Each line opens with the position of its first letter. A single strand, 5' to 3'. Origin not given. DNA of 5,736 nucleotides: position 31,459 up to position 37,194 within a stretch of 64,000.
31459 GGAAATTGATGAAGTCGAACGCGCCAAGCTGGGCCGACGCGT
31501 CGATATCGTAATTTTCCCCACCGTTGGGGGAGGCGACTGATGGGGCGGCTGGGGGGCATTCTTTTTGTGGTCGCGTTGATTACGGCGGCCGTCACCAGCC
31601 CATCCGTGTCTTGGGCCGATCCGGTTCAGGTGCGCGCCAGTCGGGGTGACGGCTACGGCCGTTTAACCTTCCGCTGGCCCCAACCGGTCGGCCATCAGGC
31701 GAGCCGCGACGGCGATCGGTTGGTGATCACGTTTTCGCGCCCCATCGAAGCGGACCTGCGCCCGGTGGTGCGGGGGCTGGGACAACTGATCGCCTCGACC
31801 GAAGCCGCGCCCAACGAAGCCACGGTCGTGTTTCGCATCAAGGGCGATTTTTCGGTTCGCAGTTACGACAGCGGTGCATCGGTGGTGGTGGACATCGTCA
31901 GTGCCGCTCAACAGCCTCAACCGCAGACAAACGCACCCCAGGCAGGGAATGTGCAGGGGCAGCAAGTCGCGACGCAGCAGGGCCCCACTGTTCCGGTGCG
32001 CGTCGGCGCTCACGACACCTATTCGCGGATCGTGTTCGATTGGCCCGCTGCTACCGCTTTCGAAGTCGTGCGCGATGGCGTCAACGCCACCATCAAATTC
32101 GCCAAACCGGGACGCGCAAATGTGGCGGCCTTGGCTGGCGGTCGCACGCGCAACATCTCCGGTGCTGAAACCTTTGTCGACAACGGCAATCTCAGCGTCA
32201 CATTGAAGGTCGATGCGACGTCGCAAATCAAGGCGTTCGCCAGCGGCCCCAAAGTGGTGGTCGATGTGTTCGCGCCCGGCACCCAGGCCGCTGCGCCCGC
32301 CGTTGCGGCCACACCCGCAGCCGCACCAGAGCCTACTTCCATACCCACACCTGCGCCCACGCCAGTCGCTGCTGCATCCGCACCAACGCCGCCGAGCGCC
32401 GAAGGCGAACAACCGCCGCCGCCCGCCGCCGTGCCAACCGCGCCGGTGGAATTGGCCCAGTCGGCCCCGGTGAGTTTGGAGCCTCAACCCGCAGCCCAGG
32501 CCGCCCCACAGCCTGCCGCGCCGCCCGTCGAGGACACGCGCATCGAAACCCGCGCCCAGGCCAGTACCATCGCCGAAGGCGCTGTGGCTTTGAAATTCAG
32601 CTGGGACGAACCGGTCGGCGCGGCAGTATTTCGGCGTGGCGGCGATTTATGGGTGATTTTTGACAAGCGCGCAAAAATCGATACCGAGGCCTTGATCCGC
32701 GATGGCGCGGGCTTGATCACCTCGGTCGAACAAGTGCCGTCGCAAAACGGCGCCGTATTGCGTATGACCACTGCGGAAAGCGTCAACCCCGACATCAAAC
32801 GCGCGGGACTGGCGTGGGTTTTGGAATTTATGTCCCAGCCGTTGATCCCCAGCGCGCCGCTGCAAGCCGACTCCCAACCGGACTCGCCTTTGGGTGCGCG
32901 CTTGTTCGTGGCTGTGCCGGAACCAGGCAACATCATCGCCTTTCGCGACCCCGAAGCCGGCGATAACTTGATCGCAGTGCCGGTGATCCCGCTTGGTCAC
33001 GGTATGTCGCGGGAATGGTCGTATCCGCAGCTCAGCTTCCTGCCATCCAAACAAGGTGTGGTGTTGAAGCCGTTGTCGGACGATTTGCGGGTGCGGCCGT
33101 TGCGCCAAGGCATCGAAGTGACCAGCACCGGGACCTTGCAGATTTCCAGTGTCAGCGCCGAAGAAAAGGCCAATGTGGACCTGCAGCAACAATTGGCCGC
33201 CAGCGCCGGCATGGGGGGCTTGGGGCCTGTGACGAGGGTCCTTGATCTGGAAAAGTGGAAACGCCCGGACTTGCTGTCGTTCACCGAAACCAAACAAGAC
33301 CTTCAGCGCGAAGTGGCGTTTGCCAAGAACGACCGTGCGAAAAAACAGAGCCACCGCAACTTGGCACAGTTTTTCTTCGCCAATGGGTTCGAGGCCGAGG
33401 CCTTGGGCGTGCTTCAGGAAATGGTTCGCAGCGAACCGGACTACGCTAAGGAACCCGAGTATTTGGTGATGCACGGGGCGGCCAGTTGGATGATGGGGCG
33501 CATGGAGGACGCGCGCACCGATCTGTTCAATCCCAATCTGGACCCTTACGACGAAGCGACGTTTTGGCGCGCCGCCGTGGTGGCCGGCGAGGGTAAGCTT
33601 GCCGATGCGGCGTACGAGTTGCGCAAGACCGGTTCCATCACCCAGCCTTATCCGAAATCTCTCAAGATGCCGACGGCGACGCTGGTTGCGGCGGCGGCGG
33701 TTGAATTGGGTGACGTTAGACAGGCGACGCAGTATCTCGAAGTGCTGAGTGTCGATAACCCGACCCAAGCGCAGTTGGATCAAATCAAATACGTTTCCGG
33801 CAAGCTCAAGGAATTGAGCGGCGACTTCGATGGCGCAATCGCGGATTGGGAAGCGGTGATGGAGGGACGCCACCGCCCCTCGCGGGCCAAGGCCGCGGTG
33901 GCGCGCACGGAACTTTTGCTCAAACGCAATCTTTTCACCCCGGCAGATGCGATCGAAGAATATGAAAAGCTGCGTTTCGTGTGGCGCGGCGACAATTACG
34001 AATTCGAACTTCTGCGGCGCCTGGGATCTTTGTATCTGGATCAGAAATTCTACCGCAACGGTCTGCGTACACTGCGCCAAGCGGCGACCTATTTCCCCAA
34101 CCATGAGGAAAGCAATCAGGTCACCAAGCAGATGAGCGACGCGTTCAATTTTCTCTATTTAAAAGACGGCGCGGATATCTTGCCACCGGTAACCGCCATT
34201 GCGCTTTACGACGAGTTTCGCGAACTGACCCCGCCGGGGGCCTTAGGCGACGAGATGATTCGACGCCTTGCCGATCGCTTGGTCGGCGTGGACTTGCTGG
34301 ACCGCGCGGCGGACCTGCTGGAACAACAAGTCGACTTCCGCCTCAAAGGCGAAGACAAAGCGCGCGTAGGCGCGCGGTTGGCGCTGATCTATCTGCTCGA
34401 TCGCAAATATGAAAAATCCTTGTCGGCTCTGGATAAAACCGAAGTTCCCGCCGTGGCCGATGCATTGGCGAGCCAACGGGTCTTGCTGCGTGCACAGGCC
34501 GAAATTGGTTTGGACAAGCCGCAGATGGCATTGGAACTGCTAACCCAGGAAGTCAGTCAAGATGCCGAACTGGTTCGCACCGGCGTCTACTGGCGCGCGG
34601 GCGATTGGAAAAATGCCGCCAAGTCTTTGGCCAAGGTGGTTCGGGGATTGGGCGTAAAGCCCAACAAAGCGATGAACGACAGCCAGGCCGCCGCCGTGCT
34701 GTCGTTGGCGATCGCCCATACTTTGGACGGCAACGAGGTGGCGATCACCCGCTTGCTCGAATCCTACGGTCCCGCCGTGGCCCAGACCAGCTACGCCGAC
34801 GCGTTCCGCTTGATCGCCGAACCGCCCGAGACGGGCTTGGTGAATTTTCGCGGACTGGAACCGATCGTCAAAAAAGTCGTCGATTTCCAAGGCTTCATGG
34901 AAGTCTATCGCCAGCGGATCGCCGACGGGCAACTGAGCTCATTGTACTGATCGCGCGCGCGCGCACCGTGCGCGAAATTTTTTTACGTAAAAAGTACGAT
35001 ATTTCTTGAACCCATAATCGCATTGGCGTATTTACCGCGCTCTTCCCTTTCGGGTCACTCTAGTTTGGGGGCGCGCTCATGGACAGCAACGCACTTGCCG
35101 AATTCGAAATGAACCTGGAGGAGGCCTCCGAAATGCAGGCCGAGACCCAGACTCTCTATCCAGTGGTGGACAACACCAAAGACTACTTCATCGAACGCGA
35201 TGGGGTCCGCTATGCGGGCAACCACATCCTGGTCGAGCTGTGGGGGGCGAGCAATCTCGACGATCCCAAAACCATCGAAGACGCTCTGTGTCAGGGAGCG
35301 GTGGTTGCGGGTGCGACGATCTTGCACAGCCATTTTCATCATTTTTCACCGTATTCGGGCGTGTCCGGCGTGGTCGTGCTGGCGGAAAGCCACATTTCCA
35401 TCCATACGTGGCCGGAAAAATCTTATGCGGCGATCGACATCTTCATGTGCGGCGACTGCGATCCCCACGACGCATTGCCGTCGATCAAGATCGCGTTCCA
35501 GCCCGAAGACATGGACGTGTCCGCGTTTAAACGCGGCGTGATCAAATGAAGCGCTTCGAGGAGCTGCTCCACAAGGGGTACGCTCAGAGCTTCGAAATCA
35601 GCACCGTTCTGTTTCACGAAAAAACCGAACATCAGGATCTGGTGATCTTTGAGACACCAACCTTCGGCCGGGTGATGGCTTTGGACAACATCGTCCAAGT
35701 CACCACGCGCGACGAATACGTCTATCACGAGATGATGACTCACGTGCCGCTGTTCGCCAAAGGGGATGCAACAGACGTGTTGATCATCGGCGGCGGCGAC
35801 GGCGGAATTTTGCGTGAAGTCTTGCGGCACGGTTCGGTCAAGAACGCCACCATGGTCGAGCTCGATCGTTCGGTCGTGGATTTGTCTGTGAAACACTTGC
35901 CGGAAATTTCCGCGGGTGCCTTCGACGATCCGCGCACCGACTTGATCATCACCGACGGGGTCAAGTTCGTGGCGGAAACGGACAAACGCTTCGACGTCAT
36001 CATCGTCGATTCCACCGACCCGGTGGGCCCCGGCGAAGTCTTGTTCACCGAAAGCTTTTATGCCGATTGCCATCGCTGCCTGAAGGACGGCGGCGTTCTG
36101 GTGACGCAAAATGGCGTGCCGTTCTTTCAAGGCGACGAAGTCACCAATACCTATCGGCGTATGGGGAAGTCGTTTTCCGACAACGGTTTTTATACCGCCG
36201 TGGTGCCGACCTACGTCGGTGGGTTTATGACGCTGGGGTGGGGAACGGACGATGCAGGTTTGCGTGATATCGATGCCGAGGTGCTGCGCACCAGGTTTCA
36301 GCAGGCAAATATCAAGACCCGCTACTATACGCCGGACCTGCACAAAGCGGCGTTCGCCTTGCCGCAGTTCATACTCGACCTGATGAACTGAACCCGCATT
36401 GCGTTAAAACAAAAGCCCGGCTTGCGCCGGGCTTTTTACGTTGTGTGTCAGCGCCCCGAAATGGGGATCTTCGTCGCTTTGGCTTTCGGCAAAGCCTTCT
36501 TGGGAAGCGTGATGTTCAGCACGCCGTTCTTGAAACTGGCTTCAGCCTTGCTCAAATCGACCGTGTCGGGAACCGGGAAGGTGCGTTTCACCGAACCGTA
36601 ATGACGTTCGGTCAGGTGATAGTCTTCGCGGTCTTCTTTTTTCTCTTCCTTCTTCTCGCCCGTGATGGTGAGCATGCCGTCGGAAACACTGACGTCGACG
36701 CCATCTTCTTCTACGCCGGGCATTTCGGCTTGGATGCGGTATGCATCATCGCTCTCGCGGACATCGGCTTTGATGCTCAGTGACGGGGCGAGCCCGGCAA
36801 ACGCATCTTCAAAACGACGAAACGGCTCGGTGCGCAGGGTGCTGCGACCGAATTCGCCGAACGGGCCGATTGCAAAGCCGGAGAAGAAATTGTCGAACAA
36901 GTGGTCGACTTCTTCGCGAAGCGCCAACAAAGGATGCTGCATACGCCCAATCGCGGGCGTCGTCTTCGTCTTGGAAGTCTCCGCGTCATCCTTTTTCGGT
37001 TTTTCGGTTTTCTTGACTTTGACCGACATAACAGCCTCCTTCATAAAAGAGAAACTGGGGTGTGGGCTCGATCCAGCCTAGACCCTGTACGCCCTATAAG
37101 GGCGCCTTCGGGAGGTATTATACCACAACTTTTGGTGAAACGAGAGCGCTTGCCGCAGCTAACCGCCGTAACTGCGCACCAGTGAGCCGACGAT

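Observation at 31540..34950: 1136-aa secreted repeat protein translationally coupled to motB: candidate undescribed periplasmic stator scaffold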

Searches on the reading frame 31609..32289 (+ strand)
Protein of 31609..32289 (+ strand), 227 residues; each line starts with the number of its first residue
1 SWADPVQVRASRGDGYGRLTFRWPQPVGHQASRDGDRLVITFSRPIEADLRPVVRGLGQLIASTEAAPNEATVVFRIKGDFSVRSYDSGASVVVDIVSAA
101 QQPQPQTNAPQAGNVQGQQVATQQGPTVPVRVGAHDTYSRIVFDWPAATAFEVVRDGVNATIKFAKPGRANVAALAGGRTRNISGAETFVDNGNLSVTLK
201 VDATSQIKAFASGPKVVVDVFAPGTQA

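Call 59: predict_structure(alignment_id=A2)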
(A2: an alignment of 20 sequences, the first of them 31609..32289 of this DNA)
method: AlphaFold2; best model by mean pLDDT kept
length: 227 residues; sequences in the alignment: 20
mean_pLDDT: 89.9   pTM: 0.52
mean pLDDT of the five models: 89.9, 89.3, 89.3, 88.3, 88.1
residues with pLDDT >= 90: 182; 70-90: 20; 50-70: 8; < 50: 17
segments of 3 or more residues with pLDDT < 50: 103-119
pLDDT, mean of each block of 10 residues (from residue 1): 91 95 95 96 96 96 93 96 92 92 49 45 85 96 97 94 97 93 96 96 95 98 83
secondary structure, 60 per line:
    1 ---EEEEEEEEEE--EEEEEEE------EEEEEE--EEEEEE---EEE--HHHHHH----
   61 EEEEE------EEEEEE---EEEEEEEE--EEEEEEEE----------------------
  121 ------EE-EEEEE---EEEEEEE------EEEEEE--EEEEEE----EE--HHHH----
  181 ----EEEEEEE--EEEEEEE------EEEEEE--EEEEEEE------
elements in order: E4-13 E16-22 E29-34 E37-42 E46-48 H51-56 E61-65 E72-77 E81-88 E91-98 E130-134 E138-144 E151-156 E159-164 H173-176 E185-191 E194-200 E207-212 E215-221

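Call 61: fold_search(model_id=the predicted structure, library=pdb)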
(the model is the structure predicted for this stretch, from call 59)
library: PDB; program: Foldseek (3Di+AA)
matches with E <= 10: 630; with E <= 0.001: 1
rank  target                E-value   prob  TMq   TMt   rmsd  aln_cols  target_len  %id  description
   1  3jc8_Qa               8.1e-06  1.00  0.34  0.19  26.4       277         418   13  Architectural model of the type IVa pilus machine in a piliated state (released 2016-03-16)
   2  3w1z_B                7.9e-03  1.00  0.27  0.40  13.1       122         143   10  Heat shock protein 16.0 from Schizosaccharomyces pombe (released 2013-03-13)
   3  4aqz_MODEL_1_A        1.7e-02  1.00  0.36  0.56  18.2       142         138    9  B2 domain of Neisseria meningitidis Pilus assembly protein PilQ (released 2012-10-17)
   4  4bin                  2.9e-02  1.00  0.31  0.21   4.8       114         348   18  Crystal structure of the E. coli N-acetylmuramoyl-L-alanine amidase AmiC (released 2013-08-21)
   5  6mv2                  3.4e-02  0.51  0.23  0.16  18.2       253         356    9  2.05A resolution structure of the CS-b5R domains of human Ncb5or (NADP+ form) (released 2019-07-17)
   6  8a9y_E                6.6e-02  0.08  0.12  0.08  19.6       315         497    8  Substrate-free levan utilisation machinery (utilisome) (released 2023-06-07)
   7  5v2a_H                1.2e-01  0.14  0.20  0.21  20.8       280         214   13  Crystal structure of Fab H7.167 in complex with influenza virus hemagglutinin from A/Shanghai/02/2013 (H7N9) (released 2017-04-05)
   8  4av2_A                1.2e-01  1.00  0.33  0.28   3.7       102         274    9  Single particle electron microscopy of PilQ dodecameric complexes from Neisseria meningitidis. (released 2012-10-17)
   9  1ejf_A                1.3e-01  0.99  0.26  0.50   6.5       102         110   10  CRYSTAL STRUCTURE OF THE HUMAN CO-CHAPERONE P23 (released 2000-06-19)
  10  4uj7                  1.4e-01  0.14  0.21  0.23  16.9       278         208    8  Structure of the S-layer protein SbsC, domains 5-6 (released 2016-04-27)
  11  6lz0_B                1.5e-01  0.06  0.12  0.12  20.5       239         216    8  Cryo-EM structure of human MCT1 in complex with Basigin-2 in the presence of lactate (released 2020-12-23)
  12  6ap4_I                1.5e-01  0.05  0.10  0.08  17.8       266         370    9  Crystal structure of the DNA polymerase III subunit beta from Acinetobacter baumannii (released 2017-12-20)
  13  6l6m_B                1.6e-01  0.97  0.27  0.52   9.9       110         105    9  HSP18.5 from E. histolytica (released 2020-11-04)
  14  3vql_B                1.6e-01  0.94  0.24  0.45  10.3       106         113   16  Small heat shock protein hsp14.0 of C-terminal deletion variant (released 2012-06-06)
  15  9jqr_D                1.6e-01  0.10  0.14  0.15  19.4       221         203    8  Cryo-EM structure of the Vgamma9Vdelta2 TCR-engaged BTN3A1-BTN3A2-BTN2A1 complex (released 2025-06-18)
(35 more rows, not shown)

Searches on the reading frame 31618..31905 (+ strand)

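Call 48: search_protein_families(library=pfam, proteins=[window:31618-31905:+], max_evalue=1)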
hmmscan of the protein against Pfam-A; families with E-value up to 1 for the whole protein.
window:31618-31905:+ (96 aa): 1 family
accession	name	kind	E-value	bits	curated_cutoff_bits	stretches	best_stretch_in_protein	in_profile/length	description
PF11741.13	AMIN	-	0.13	12.8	20.5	1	5-79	2-83/101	AMIN domain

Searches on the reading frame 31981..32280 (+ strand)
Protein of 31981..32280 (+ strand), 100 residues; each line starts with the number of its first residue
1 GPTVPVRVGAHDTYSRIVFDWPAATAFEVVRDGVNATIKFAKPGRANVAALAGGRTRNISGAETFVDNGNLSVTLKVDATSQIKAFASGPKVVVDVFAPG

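Call 48: search_protein_families(library=pfam, proteins=[window:31981-32280:+], max_evalue=1)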
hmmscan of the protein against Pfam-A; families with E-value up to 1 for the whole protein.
window:31981-32280:+ (100 aa): 2 families
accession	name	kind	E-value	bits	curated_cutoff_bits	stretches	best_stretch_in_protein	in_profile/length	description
PF24837.1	AMIN-like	-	0.00022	21.8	27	1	4-61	4-59/129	AMIN-like domain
PF07705.17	CARDB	-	0.11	13.2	22.7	1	36-84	49-90/101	CARDB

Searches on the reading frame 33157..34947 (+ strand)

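Call 47: search_protein_families(library=ncbifam, proteins=[window:33157-34947:+], max_evalue=1)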
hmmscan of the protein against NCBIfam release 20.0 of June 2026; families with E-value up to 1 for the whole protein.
window:33157-34947:+ (597 aa): 5 families
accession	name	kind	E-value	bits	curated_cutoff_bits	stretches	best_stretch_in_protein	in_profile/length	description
TIGR02795.1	tol_pal_ybgF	equivalog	2.3e-10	41.1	90.1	2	131-205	38-110/119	tol-pal system protein YbgF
NF052415.1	T3SS_chap_SctY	equivalog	5.8e-07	30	70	2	59-121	36-98/106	type III secretion apparatus assembly chaperone SctY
NF052312.1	T9SS_PorW_SprE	equivalog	1.6e-06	27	250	1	127-317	136-324/716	type IX secretion system periplasmic lipoprotein PorW/SprE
NF040959.1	MamA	equivalog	2.9e-06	26.9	200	1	54-119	28-90/204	magnetosome protein MamA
NF003333.0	PRK04342.1-2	equivalog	0.09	11.6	465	1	374-442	280-348/367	DNA topoisomerase IV subunit A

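Call 48: search_protein_families(library=pfam, proteins=[window:33157-34947:+], max_evalue=1)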
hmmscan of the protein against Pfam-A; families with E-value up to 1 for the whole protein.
window:33157-34947:+ (597 aa): 7 families
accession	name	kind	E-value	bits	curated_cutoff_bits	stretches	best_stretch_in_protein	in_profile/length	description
PF07719.23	TPR_2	-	0.0002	21.7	27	0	284-316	2-34/34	Tetratricopeptide repeat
PF13428.12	TPR_14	-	0.019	16.1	23.5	0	67-96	5-34/44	Tetratricopeptide repeat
PF13174.12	TPR_6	-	0.024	15.7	26.3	0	478-495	10-27/33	Tetratricopeptide repeat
PF06698.16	DUF1192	-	0.075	13.6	25.5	1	47-74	30-57/58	Protein of unknown function (DUF1192)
PF13371.12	TPR_9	-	0.1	13.1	35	0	178-211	36-69/73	Tetratricopeptide repeat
PF22703.2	Cdc6_lid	-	0.12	12.8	27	0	166-195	14-44/68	Cdc6 AAA+ ATPase-type lid domain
PF25058.1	ARM_TT21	-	0.22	11.9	27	0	167-250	53-136/155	Tetratricopeptide repeat protein 21 ARM repeat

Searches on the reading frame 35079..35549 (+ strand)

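Call 5: search_protein_families(library=pfam, proteins=[window:35079-35549:+], max_evalue=0.01)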
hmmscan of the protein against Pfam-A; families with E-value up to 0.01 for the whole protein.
window:35079-35549:+ (156 aa): 1 family
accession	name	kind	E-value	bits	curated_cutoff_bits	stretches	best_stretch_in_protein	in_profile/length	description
PF02675.21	AdoMet_dc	-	9.1e-36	122.9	25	1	49-153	1-107/107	S-adenosylmethionine decarboxylase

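Call 6: search_protein_families(library=ncbifam, proteins=[window:35079-35549:+], max_evalue=0.01)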
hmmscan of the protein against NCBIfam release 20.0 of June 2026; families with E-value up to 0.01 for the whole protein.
window:35079-35549:+ (156 aa): 1 family
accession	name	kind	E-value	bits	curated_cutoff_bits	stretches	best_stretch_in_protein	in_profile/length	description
TIGR03330.1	SAM_DCase_Bsu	equivalog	2.5e-39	134.1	75.65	1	45-153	2-112/112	adenosylmethionine decarboxylase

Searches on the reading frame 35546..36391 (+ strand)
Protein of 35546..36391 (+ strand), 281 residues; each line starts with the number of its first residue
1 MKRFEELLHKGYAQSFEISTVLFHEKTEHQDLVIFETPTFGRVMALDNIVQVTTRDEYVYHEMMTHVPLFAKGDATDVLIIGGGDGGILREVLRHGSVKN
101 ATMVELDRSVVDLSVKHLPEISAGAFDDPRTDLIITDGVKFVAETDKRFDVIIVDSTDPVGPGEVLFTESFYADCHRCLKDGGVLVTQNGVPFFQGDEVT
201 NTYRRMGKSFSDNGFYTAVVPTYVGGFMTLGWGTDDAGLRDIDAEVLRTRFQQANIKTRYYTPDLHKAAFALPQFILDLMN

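Call 5: search_protein_families(library=pfam, proteins=[window:35546-36391:+], max_evalue=0.01)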
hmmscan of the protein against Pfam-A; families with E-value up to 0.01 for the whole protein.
window:35546-36391:+ (281 aa): 4 families
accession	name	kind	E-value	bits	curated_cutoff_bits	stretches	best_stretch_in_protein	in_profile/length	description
PF01564.23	Spermine_synth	-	8.8e-61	205.1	22.9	1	58-236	2-179/186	Spermine/spermidine synthase domain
PF17284.7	Spermine_synt_N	-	8.5e-16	58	22.1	1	4-53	3-52/53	Spermidine synthase tetramerisation domain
PF13649.12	Methyltransf_25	-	0.0031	18.6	27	0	78-183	1-97/97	Methyltransferase domain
PF08242.18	Methyltransf_12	-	0.0064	17.6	30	0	79-185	1-98/98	Methyltransferase domain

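Call 6: search_protein_families(library=ncbifam, proteins=[window:35546-36391:+], max_evalue=0.01)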
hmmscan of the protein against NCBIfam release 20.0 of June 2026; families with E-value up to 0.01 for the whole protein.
window:35546-36391:+ (281 aa): 7 families
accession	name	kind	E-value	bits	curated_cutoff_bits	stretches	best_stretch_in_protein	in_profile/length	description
NF002010.0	PRK00811.1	equivalog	6.5e-114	380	260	1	4-280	8-284/287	polyamine aminopropyltransferase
TIGR00417.1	speE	equivalog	1e-103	346.3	249.55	1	4-275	2-271/271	spermidine synthase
NF002956.0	PRK03612.1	equivalog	2.5e-45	154.9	472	1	19-274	241-493/522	polyamine aminopropyltransferase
NF002435.0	PRK01581.1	equivalog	6e-31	107.9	537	1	20-233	98-307/374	polyamine aminopropyltransferase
NF003380.0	PRK04457.1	equivalog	4.5e-16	58.7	304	1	59-210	55-198/265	polyamine aminopropyltransferase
NF001811.0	PRK00536.1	equivalog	4.3e-12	46.3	352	1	13-280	12-256/262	spermidine synthase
NF037959.1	MFS_SpdSyn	subfamily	2.3e-06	26.6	40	1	60-186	260-382/480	fused MFS/spermidine synthase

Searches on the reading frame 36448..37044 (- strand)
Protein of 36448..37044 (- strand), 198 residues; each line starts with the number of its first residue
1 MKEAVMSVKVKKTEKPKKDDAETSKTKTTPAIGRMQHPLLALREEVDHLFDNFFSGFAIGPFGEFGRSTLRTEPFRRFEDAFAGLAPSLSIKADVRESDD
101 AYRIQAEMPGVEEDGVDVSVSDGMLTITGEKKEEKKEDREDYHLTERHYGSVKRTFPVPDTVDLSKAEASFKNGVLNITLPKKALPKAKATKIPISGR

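Call 55: search_protein_families(library=pfam, proteins=[window:36448-37044:-], max_evalue=0.0001)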
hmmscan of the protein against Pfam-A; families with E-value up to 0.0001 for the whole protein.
window:36448-37044:- (198 aa): 2 families
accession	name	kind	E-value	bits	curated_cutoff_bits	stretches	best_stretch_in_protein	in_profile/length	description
PF00011.27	HSP20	-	1.5e-22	80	20.8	1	94-195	1-101/102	Hsp20/alpha crystallin family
PF17886.7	ArsA_HSP20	-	5e-08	32.8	22.5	1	99-179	1-62/63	HSP20-like domain found in ArsA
